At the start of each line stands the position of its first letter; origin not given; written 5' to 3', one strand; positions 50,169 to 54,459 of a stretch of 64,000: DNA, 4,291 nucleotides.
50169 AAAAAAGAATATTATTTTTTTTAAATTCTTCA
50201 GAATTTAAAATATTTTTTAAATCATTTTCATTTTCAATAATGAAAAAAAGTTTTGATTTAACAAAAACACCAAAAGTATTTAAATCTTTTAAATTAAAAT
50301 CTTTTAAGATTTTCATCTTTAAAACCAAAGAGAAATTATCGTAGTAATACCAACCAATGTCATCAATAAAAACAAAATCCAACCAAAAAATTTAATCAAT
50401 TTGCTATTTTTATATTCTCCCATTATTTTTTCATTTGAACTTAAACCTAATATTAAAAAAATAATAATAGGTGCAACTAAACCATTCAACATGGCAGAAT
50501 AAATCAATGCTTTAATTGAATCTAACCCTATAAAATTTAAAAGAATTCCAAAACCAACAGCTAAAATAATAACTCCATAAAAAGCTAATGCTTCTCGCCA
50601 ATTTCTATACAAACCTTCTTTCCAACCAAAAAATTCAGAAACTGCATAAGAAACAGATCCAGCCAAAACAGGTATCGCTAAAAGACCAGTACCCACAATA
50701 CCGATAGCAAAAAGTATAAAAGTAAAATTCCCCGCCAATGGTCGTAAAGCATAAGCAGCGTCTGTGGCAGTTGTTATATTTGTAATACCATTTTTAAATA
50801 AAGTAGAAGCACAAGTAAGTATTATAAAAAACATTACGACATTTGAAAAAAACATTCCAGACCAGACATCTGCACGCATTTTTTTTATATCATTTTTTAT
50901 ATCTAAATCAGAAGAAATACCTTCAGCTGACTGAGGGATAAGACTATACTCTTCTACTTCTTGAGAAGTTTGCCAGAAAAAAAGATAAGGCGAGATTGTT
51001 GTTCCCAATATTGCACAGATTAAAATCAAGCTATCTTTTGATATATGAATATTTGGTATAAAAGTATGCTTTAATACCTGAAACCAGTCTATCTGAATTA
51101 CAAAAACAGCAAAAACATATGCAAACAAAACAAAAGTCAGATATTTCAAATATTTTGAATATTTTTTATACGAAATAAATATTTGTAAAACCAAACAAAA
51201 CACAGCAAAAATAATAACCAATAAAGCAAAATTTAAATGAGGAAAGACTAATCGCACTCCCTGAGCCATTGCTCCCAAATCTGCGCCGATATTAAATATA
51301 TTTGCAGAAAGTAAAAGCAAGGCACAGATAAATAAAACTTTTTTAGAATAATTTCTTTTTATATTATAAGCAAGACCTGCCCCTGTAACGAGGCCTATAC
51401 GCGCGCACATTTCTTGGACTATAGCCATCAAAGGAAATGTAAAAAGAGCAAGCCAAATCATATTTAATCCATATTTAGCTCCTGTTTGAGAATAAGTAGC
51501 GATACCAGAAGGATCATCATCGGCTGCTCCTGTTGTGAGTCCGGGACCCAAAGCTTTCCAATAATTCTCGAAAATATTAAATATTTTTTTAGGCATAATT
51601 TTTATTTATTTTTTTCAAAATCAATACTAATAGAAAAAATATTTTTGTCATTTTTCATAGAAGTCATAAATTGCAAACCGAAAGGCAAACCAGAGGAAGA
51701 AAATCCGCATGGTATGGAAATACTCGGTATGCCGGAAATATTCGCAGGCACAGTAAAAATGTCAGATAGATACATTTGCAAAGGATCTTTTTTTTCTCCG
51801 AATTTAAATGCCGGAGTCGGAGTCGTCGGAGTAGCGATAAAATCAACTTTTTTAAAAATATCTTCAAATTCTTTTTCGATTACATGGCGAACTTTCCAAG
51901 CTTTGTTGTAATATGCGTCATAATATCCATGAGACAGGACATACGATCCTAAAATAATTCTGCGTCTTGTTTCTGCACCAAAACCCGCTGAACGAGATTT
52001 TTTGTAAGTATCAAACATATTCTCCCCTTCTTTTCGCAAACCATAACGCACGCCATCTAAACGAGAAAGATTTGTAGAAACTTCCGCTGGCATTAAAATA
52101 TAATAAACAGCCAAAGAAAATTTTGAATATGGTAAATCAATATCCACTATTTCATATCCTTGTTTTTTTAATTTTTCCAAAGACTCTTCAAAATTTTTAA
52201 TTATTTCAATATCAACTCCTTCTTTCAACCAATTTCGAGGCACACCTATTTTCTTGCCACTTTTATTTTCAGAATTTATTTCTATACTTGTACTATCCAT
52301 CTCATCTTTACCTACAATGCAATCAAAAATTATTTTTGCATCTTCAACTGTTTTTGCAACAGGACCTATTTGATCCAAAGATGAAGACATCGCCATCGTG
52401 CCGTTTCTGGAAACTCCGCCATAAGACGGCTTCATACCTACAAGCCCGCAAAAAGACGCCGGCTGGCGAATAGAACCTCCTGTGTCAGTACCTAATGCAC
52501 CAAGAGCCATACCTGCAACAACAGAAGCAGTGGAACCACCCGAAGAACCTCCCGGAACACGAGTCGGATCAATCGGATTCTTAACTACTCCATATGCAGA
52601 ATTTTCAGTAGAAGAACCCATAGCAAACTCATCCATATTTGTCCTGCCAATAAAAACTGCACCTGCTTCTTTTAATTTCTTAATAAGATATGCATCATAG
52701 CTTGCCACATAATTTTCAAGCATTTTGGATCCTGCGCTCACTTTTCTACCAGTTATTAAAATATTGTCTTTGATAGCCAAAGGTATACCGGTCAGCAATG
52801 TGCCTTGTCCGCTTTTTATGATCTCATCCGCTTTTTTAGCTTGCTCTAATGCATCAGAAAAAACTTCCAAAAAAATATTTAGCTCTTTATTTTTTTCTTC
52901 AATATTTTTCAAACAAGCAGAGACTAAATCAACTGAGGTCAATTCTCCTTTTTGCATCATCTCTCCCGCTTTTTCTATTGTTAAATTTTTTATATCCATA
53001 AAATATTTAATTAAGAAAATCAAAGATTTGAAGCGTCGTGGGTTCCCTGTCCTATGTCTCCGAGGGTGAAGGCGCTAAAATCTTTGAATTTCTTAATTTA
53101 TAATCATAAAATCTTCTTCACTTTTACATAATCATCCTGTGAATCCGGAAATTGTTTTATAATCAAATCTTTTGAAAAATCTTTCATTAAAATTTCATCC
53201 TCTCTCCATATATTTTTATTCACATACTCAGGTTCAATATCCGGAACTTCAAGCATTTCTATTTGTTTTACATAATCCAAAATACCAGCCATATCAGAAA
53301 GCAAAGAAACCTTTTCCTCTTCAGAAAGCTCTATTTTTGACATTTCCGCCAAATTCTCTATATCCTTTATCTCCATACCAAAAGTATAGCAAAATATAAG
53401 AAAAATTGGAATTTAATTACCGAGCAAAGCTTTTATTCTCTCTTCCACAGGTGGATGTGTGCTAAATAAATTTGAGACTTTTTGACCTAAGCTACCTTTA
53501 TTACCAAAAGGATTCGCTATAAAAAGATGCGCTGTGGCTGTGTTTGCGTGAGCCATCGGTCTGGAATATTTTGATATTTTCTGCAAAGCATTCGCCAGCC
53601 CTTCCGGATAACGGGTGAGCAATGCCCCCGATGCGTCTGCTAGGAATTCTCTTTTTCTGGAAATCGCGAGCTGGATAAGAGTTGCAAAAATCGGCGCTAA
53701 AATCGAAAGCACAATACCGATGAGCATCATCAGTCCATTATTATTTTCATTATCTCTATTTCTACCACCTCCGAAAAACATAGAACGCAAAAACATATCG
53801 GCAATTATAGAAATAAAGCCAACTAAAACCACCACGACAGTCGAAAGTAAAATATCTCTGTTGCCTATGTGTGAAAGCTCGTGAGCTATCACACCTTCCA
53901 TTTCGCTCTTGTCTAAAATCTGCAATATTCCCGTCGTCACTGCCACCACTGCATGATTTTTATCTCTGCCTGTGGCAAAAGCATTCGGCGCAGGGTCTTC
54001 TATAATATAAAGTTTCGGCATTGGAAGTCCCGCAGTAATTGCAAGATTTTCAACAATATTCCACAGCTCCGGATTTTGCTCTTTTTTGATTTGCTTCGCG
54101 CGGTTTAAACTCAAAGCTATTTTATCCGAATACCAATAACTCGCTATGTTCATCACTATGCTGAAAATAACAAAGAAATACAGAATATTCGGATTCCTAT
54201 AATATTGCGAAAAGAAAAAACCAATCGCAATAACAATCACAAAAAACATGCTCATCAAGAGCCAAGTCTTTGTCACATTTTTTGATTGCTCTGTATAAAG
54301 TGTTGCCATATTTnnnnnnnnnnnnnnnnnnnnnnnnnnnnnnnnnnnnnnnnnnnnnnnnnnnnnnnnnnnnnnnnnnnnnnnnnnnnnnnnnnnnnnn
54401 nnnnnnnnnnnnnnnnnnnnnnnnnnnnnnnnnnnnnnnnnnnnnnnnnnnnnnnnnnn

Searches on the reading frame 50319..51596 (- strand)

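Call 36: search_protein_families(library=pfam, proteins=[window:50319-51596:-], max_evalue=0.00001)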
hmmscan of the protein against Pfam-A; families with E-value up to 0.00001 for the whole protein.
window:50319-51596:- (425 aa): 1 family
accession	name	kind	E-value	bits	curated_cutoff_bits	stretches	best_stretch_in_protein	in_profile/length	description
PF01566.24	Nramp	-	5e-90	302.6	29.8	1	32-398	1-356/357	Natural resistance-associated macrophage protein-like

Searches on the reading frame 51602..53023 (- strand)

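Call 36: search_protein_families(library=pfam, proteins=[window:51602-53023:-], max_evalue=0.00001)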
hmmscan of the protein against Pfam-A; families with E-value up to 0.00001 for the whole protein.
window:51602-53023:- (473 aa): 1 family
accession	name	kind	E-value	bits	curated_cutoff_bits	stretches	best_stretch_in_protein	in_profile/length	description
PF01425.27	Amidase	-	1.5e-145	486.1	27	1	32-461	1-443/445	Amidase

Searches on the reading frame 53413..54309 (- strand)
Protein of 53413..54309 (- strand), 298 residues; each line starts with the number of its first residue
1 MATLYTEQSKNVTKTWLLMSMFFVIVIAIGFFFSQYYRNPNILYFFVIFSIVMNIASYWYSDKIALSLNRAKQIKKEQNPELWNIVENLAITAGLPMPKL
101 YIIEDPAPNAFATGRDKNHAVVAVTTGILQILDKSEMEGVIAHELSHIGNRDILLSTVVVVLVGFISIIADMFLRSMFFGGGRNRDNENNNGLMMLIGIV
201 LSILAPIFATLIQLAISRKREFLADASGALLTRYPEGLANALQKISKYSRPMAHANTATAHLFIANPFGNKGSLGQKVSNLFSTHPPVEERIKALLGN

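Call 36: search_protein_families(library=pfam, proteins=[window:53413-54309:-], max_evalue=0.00001)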
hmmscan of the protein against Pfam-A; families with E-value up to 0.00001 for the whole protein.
window:53413-54309:- (298 aa): 1 family
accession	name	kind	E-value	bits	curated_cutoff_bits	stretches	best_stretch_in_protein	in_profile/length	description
PF01435.24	Peptidase_M48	-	1.4e-35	123.3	20.3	1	78-296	3-183/186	Peptidase family M48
